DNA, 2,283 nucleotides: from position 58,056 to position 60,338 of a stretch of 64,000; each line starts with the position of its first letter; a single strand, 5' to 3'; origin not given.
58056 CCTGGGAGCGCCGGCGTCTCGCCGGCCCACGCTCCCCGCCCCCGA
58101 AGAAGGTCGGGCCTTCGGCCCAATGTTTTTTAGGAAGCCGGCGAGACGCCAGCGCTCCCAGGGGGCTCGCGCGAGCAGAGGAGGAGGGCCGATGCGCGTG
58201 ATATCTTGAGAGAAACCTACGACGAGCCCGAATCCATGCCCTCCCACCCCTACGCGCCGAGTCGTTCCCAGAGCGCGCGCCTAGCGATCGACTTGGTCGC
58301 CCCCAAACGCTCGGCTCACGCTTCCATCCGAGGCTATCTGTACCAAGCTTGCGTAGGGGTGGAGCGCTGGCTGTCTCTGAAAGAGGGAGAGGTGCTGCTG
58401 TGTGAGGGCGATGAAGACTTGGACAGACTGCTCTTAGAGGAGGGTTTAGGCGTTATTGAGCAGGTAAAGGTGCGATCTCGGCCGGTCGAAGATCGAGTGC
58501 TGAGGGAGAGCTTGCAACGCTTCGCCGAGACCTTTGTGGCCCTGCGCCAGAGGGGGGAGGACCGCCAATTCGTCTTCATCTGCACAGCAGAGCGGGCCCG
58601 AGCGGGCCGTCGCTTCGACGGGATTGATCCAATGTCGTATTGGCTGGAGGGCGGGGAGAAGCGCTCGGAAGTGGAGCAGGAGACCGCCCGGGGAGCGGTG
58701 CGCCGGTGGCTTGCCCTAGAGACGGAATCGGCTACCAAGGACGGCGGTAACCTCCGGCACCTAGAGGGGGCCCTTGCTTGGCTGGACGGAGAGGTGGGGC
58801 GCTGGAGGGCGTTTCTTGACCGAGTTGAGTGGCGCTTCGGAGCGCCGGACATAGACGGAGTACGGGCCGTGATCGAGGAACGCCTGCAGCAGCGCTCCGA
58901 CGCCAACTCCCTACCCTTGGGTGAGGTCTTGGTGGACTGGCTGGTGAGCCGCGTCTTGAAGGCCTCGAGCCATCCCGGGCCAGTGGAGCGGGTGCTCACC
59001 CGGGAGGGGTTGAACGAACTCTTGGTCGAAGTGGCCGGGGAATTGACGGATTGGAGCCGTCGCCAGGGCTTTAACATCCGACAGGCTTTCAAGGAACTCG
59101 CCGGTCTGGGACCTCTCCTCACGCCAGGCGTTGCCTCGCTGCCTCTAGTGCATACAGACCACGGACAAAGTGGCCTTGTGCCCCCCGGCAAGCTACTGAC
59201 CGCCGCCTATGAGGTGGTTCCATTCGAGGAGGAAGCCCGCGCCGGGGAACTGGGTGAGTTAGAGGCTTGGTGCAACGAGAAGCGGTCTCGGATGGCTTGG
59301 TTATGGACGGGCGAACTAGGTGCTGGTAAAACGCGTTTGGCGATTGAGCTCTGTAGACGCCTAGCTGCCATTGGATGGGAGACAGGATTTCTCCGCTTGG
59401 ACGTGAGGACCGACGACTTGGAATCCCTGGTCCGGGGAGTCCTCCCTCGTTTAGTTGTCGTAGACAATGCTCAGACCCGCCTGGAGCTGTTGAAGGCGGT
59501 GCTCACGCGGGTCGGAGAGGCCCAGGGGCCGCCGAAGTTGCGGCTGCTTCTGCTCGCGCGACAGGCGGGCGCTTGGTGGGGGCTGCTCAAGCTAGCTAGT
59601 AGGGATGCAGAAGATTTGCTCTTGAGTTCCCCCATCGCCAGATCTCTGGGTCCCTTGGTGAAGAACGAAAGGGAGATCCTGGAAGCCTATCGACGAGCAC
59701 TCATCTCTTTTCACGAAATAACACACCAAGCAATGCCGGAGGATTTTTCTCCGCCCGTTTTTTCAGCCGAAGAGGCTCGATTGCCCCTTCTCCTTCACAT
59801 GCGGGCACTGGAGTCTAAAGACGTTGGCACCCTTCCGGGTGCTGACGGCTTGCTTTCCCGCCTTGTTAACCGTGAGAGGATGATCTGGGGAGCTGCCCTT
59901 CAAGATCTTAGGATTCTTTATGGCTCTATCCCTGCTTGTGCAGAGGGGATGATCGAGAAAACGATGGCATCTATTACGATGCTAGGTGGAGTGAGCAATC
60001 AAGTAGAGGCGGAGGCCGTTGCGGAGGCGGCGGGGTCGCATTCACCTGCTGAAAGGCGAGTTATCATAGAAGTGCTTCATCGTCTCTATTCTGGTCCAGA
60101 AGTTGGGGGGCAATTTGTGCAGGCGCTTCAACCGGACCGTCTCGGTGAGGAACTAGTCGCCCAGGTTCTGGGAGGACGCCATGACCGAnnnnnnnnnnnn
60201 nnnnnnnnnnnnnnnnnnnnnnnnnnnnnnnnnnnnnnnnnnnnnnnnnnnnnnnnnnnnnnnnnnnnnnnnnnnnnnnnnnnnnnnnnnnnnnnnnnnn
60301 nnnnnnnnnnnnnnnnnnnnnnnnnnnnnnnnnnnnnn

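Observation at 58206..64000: Low-GC operon of two tandem STAND NTPases (effector-like N-domain plus 13-TPR sensor) with a coupled third gene: candidate NLR-like/Avs-like defence or signalling system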

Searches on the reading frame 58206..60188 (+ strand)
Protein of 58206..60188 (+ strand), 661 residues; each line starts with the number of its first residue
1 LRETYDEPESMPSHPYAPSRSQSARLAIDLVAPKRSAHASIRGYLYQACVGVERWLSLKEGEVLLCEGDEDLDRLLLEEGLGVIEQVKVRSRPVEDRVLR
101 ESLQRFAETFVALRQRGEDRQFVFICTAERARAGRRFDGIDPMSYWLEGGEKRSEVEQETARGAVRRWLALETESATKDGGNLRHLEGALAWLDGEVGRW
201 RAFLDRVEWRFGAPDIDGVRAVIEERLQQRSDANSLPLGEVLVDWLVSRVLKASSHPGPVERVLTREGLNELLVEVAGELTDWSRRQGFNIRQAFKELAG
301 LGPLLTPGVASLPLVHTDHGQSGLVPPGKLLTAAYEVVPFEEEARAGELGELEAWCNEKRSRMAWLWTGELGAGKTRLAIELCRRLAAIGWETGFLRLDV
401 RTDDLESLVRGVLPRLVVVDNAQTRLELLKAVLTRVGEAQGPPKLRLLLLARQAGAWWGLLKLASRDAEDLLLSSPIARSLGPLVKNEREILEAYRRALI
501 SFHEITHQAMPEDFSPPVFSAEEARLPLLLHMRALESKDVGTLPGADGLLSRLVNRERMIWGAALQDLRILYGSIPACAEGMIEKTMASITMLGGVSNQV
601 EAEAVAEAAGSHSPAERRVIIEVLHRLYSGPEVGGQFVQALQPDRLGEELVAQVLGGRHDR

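Call 3: search_protein_families(library=pfam, proteins=[window:58206-60188:+], max_evalue=0.1)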
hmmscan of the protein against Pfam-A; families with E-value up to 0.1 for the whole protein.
window:58206-60188:+ (661 aa): 3 families
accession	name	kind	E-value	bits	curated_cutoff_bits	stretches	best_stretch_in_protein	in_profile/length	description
PF25199.1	nSTAND_NTPase5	-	0.00095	19.4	34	1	356-458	35-138/145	Novel STAND NTPase 5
PF02367.23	TsaE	-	0.093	13.1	26.6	0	360-387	19-46/128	Threonylcarbamoyl adenosine biosynthesis protein TsaE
PF13401.12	AAA_22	-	0.1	13.4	27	0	366-439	9-82/130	AAA domain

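Call 4: search_protein_families(library=padloc, proteins=[window:58206-60188:+], max_evalue=0.1)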
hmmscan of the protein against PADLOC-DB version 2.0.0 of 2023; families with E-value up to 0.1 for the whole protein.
window:58206-60188:+ (661 aa): 2 families
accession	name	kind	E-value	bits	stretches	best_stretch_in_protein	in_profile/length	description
PDLC03848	LmuA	-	3.7e-07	28.8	1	34-269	5-221/373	-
PDLC02187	DUF4297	-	0.018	12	1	34-73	3-43/404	-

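Call 8: search_protein_families(library=ncbifam, proteins=[window:58206-60188:+], max_evalue=0.1)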
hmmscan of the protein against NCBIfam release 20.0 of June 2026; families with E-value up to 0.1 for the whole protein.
window:58206-60188:+ (661 aa): 2 families
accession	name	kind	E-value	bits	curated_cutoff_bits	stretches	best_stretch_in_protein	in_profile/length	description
TIGR03420.1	DnaA_homol_Hda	equivalog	0.024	14.2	194.8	1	343-424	20-101/226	DnaA regulatory inactivator Hda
NF042945.1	DUF4297_antiphage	equivalog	0.038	12.9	300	1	35-74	1-41/400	DUF4297 family anti-phage-associated protein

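Call 9: search_solved_structures(query=window:58206-60188:+, max_evalue=1, show_alignments=2)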
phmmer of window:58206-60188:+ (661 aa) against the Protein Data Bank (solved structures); distinct sequences matched with E-value up to 1: 4.
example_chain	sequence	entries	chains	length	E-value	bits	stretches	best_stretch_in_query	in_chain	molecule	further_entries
5x06_E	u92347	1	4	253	0.15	13.7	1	347-423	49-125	DnaA regulatory inactivator Hda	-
8d5p_B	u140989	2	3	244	0.77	11.4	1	525-589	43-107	TCR-beta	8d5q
1uww_A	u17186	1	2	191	0.9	11.1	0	358-397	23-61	ENDOGLUCANASE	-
1kb5_B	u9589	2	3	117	0.95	11.1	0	525-578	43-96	KB5-C20 T-CELL ANTIGEN RECEPTOR | KB5-C20 T-Cell receptor beta-chain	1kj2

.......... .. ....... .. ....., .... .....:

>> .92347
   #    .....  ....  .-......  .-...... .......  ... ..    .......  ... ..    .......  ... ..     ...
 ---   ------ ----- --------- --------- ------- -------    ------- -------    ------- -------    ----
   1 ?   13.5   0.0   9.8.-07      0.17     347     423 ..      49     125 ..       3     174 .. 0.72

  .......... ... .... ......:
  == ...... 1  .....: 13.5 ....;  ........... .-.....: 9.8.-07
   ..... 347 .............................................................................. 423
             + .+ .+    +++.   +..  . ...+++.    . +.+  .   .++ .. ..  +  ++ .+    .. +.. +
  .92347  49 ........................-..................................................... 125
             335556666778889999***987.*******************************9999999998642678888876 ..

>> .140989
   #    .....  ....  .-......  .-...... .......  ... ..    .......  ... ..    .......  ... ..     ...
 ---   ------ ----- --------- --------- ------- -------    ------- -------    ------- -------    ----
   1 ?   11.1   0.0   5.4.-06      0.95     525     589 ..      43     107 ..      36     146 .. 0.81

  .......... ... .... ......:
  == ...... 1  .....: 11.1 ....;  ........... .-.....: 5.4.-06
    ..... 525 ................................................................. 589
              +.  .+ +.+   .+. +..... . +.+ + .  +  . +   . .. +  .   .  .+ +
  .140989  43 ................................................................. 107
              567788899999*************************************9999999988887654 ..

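Call 11: find_homologous_proteins(query=window:58236-60188:+, max_evalue=0.001)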
Query window:58236-60188:+ (651 aa): 100 proteins with E <= 0.001 among 8000 candidates.
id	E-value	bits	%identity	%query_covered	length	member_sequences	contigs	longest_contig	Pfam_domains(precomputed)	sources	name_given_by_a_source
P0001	0.0e+0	1437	100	100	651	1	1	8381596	-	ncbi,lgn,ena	-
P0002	9.1e-214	730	59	96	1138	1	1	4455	PF13424.13,PF13374.13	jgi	jgi:tetratricopeptide (TPR) repeat protein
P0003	7.2e-158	545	48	99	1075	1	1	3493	PF12862.14,PF00515.35,PF13424.13,PF24885.2,PF13181.13,PF07719.24,PF13374.13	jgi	-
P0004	7.1e-138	479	52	78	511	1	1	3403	PF25199.2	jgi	-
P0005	1.9e-131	458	43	96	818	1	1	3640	PF25199.2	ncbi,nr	ncbi:MAG: hypothetical protein GY856_42620, partial [bacterium]|nr:hypothetical protein [bacterium]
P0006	3.6e-120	421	43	98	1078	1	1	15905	PF13431.13,PF12862.14,PF13176.13,PF24885.2,PF13374.13,PF24575.2,PF17874.8,PF00515.35,PF13424.13,PF13181.13,PF07719.24,PF25199.2,PF13174.13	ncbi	-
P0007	4.6e-119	417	39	96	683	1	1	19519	PF25199.2,PF13191.13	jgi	jgi:hypothetical protein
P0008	1.0e-117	412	41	96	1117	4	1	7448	PF13431.13,PF00515.35,PF13424.13,PF13181.13,PF12968.14,PF07719.24,PF25199.2,PF13374.13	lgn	-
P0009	2.7e-117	411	39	96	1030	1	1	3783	PF12862.14,PF00515.35,PF13424.13,PF07719.24,PF25199.2,PF13191.13,PF13374.13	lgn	-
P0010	1.2e-114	402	39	97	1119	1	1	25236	PF13431.13,PF12862.14,PF13176.13,PF24885.2,PF13428.13,PF13191.13,PF13374.13,PF00515.35,PF13424.13,PF13432.13,PF13181.13,PF12968.14,PF07719.24,PF25199.2,PF13174.13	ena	-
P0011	2.3e-113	398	39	95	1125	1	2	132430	PF12862.14,PF13176.13,PF24885.2,PF13428.13,PF13374.13,PF00515.35,PF13424.13,PF13181.13,PF12968.14,PF07719.24,PF25199.2,PF13174.13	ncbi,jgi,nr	ncbi:MAG TPA: tetratricopeptide repeat protein [Thermoanaerobaculia bacterium]|jgi:tetratricopeptide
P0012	6.8e-112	393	42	97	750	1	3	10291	PF25199.2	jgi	jgi:hypothetical protein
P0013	2.7e-111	391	41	96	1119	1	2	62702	PF12862.14,PF00515.35,PF13424.13,PF24885.2,PF13181.13,PF07719.24,PF25199.2,PF13374.13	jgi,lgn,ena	-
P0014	4.1e-111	391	40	96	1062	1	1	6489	PF13431.13,PF12862.14,PF00515.35,PF13424.13,PF13181.13,PF07719.24,PF13374.13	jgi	-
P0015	8.9e-111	390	41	96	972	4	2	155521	PF12862.14,PF00515.35,PF13424.13,PF13181.13,PF07719.24,PF25199.2,PF13374.13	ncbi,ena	-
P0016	7.1e-110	387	42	97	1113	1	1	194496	PF12862.14,PF13424.13,PF13181.13,PF12968.14,PF07719.24,PF25199.2,PF13374.13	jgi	jgi:tetratricopeptide (TPR) repeat protein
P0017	2.1e-109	385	38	97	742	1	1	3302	PF25199.2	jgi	jgi:hypothetical protein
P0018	2.3e-109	385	39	96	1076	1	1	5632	PF12862.14,PF00515.35,PF13424.13,PF13432.13,PF13181.13,PF12968.14,PF07719.24,PF25199.2,PF13174.13,PF13374.13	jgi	jgi:tetratricopeptide (TPR) repeat protein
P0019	3.2e-109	384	40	97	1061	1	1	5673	PF13431.13,PF12862.14,PF00994.30,PF00515.35,PF13424.13,PF24885.2,PF13181.13,PF12968.14,PF07719.24,PF25199.2,PF13374.13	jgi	jgi:tetratricopeptide (TPR) repeat protein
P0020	4.4e-109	384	41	92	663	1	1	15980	PF25199.2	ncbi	-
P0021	1.0e-108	383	39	95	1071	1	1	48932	PF13424.13,PF07719.24,PF25199.2,PF13191.13,PF13374.13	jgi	jgi:tetratricopeptide (TPR) repeat protein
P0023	5.2e-108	380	41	97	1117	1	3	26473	PF12862.14,PF00515.35,PF13424.13,PF13181.13,PF12968.14,PF07719.24,PF25199.2,PF13374.13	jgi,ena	jgi:tetratricopeptide (TPR) repeat protein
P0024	7.3e-108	380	40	95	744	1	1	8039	PF13424.13,PF07719.24,PF25199.2,PF13374.13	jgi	jgi:tetratricopeptide (TPR) repeat protein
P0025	3.0e-107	378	39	96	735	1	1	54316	PF25199.2,PF13191.13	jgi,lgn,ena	-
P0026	3.4e-107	378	39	99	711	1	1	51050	PF25199.2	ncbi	ncbi:MAG: hypothetical protein WAM82_34275 [Thermoanaerobaculia bacterium]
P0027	3.5e-107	378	41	97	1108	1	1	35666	PF13431.13,PF12862.14,PF00515.35,PF13424.13,PF13181.13,PF12968.14,PF07719.24,PF25199.2,PF13191.13,PF13374.13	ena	-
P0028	2.8e-106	375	38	100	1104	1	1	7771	PF12862.14,PF13176.13,PF24885.2,PF13428.13,PF13191.13,PF13374.13,PF00515.35,PF13424.13,PF13181.13,PF12968.14,PF07719.24,PF25199.2,PF13174.13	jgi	jgi:tetratricopeptide (TPR) repeat protein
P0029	1.2e-105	373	40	97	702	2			PF25199.2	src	-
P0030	1.8e-105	372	39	97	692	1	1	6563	PF25199.2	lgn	-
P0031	2.0e-105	372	38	96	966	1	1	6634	PF12862.14,PF00515.35,PF13424.13,PF13181.13,PF07719.24,PF25199.2,PF13374.13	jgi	jgi:tetratricopeptide (TPR) repeat protein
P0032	2.8e-105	371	39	96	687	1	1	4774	PF25199.2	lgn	-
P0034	3.7e-105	371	40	96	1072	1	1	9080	PF13431.13,PF12862.14,PF13414.13,PF13176.13,PF24885.2,PF13374.13,PF17874.8,PF00515.35,PF13424.13,PF13181.13,PF12968.14,PF07719.24,PF25199.2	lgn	-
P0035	6.6e-105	370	39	99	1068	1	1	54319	PF00515.35,PF13424.13,PF24885.2,PF07719.24,PF25199.2,PF13191.13,PF13374.13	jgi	jgi:tetratricopeptide (TPR) repeat protein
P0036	1.1e-104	369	40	97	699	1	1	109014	-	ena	-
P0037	1.9e-104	369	38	97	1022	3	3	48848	PF12862.14,PF00515.35,PF13424.13,PF24885.2,PF13181.13,PF07719.24,PF25199.2,PF13374.13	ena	-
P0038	5.4e-104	367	40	98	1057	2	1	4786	PF13431.13,PF00515.35,PF13424.13,PF13181.13,PF07719.24,PF25199.2,PF13191.13,PF13374.13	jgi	jgi:tetratricopeptide (TPR) repeat protein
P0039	1.0e-103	366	38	96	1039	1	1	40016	PF00515.35,PF13424.13,PF24885.2,PF13181.13,PF07719.24,PF25199.2,PF13191.13,PF13374.13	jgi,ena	jgi:tetratricopeptide (TPR) repeat protein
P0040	1.3e-103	366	39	96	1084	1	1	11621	PF12862.14,PF00515.35,PF13424.13,PF13176.13,PF13181.13,PF07719.24,PF25199.2,PF13374.13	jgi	jgi:tetratricopeptide (TPR) repeat protein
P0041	5.1e-103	364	38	97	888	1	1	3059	PF25199.2,PF13191.13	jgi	-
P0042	1.8e-102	362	38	97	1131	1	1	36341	PF10602.16,PF00515.35,PF13424.13,PF13176.13,PF24885.2,PF13181.13,PF07719.24,PF25199.2,PF13191.13,PF13374.13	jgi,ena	-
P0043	1.1e-101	360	38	96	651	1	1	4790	PF25199.2,PF13191.13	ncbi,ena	-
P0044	1.8e-101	359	38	96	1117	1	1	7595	PF07721.21,PF13431.13,PF12862.14,PF00515.35,PF13424.13,PF13181.13,PF12968.14,PF07719.24,PF25199.2,PF13191.13,PF13374.13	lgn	-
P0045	3.1e-101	358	40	93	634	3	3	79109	PF25199.2,PF13191.13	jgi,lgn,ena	-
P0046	6.5e-100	354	47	73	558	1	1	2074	PF00515.35,PF13424.13,PF07719.24,PF25199.2,PF13374.13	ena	-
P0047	1.8e-98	349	40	96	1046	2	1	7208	PF12862.14,PF13424.13,PF07719.24,PF25199.2,PF13191.13,PF13374.13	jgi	-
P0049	7.2e-95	337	39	96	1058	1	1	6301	PF12862.14,PF00515.35,PF13424.13,PF24885.2,PF13181.13,PF07719.24,PF25199.2,PF13374.13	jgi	jgi:tetratricopeptide (TPR) repeat protein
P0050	8.9e-95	337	38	96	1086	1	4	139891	PF12862.14,PF00515.35,PF13424.13,PF24885.2,PF13181.13,PF07719.24,PF25199.2,PF13374.13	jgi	jgi:tetratricopeptide (TPR) repeat protein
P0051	4.8e-94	334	38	96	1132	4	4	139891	PF12862.14,PF00994.30,PF00515.35,PF13424.13,PF24885.2,PF13181.13,PF07719.24,PF25199.2,PF13374.13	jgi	jgi:tetratricopeptide (TPR) repeat protein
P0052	6.6e-94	334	38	96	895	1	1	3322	PF00515.35,PF13424.13,PF13181.13,PF07719.24,PF25199.2,PF13374.13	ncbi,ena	-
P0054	2.8e-93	332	38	95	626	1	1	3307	PF25199.2,PF13191.13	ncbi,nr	ncbi:MAG TPA: hypothetical protein VLE27_05525, partial [Thermoanaerobaculia bacterium]|nr:hypotheti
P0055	5.2e-93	331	38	98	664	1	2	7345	PF25199.2,PF13191.13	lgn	-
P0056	1.4e-92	329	37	96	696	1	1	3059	PF25199.2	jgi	-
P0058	3.8e-90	321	38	97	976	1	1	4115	PF13424.13,PF01637.25,PF07719.24,PF25199.2,PF13191.13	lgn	-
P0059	1.1e-88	317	37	97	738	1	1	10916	PF25199.2,PF13191.13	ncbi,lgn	-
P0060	4.2e-88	315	42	75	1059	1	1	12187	PF07721.21,PF12862.14,PF00515.35,PF13424.13,PF24885.2,PF13181.13,PF07719.24,PF25199.2,PF13374.13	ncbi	-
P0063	4.9e-83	298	34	97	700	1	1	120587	PF01637.25,PF25199.2,PF13191.13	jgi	jgi:hypothetical protein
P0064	4.5e-82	295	42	73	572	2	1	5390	PF25199.2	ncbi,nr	ncbi:MAG TPA: hypothetical protein VEL74_13425, partial [Thermoanaerobaculia bacterium]|nr:hypotheti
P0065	5.5e-81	291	44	65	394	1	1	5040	PF25199.2,PF13191.13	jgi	jgi:hypothetical protein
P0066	5.8e-78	281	43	63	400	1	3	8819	PF01637.25,PF25199.2,PF13191.13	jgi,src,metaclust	metaclust:\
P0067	6.1e-78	281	33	96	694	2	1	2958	PF01637.25,PF25199.2,PF13191.13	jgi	jgi:hypothetical protein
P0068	2.2e-77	279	34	49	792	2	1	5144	PF00515.35,PF13424.13,PF13181.13,PF07719.24,PF25199.2,PF13374.13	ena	-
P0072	9.3e-75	271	39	73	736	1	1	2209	PF12862.14,PF13424.13,PF13181.13,PF07719.24,PF25199.2,PF13191.13,PF13374.13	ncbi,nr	ncbi:MAG TPA: tetratricopeptide repeat protein, partial [Thermoanaerobaculia bacterium]|nr:tetratric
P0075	3.0e-57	213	43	48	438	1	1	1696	PF25199.2,PF13191.13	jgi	-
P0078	1.3e-51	194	40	50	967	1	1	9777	PF13431.13,PF12862.14,PF00515.35,PF13424.13,PF24885.2,PF13181.13,PF12968.14,PF07719.24,PF25199.2,PF13191.13,PF13374.13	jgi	-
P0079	5.5e-48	182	35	56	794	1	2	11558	PF12862.14,PF00515.35,PF13424.13,PF13181.13,PF07719.24,PF25199.2,PF13374.13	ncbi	-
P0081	1.0e-27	115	29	57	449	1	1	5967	PF01381.29,PF25199.2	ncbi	ncbi:MAG: helix-turn-helix domain-containing protein [Planctomycetaceae bacterium]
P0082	8.4e-22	96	34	47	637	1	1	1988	PF00534.27,PF25199.2,PF20706.4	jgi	jgi:hypothetical protein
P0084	3.8e-20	90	33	48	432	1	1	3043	PF25199.2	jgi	jgi:hypothetical protein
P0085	5.9e-18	83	35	43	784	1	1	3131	PF00534.27,PF25199.2,PF20706.4,PF13692.13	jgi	jgi:glycosyltransferase involved in cell wall biosynthesis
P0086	4.2e-16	77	30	53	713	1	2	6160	PF13365.13,PF25199.2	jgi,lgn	jgi:hypothetical protein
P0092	1.6e-8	52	35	27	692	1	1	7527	PF13424.13,PF25199.2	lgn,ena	-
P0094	1.7e-7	48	40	15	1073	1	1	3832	PF13431.13,PF12583.15,PF12862.14,PF14357.12,PF00515.35,PF13424.13,PF13181.13,PF07719.24,PF25199.2,PF13374.13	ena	-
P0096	9.5e-7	46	40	14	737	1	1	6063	PF12862.14,PF00515.35,PF13424.13,PF13181.13,PF07719.24,PF25199.2,PF13191.13,PF13374.13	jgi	jgi:tetratricopeptide (TPR) repeat protein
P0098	2.5e-5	41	36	19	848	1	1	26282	PF00515.35,PF13424.13,PF24885.2,PF13181.13,PF07719.24,PF25199.2,PF13374.13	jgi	jgi:tetratricopeptide (TPR) repeat protein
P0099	1.8e-4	38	35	21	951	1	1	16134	PF00515.35,PF13424.13,PF13176.13,PF24885.2,PF13181.13,PF12968.14,PF07719.24,PF25199.2,PF13374.13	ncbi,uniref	ncbi:tetratricopeptide repeat protein [Promicromonospora sp. NPDC057488]|uniref:tetratricopeptide re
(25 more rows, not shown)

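Call 13: find_encoding_contigs(protein=P0025, flank=8000, max_places=2)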
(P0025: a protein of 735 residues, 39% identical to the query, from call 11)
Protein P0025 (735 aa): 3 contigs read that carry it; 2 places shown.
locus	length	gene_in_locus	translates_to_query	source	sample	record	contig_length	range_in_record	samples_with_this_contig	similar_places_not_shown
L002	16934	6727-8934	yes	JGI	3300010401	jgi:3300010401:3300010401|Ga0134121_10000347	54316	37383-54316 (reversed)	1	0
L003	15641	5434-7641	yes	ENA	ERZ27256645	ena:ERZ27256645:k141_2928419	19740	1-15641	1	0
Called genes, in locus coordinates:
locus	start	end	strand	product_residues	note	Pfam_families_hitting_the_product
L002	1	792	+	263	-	?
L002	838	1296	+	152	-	PF00011:HSP20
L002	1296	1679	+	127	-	PF13411:MerR_1, PF13591:MerR_2, PF00376:MerR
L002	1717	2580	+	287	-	PF01695:IstB_IS21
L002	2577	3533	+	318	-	-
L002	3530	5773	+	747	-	PF05036:SPOR, PF08486:SpoIID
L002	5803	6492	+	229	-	PF05685:Uma2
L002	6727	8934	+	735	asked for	PF13191:AAA_16 (weak), PF25199:nSTAND_NTPase5 (weak)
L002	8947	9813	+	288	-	-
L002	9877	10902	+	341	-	PF01791:DeoC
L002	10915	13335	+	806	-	PF00171:Aldedh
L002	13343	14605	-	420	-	PF00890:FAD_binding_2 (weak), PF01266:DAO (weak), PF13450:NAD_binding_8, PF01593:Amino_oxidase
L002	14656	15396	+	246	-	PF01965:DJ-1_PfpI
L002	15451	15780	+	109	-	PF03683:UPF0175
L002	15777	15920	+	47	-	-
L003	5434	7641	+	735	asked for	PF13191:AAA_16 (weak), PF25199:nSTAND_NTPase5 (weak)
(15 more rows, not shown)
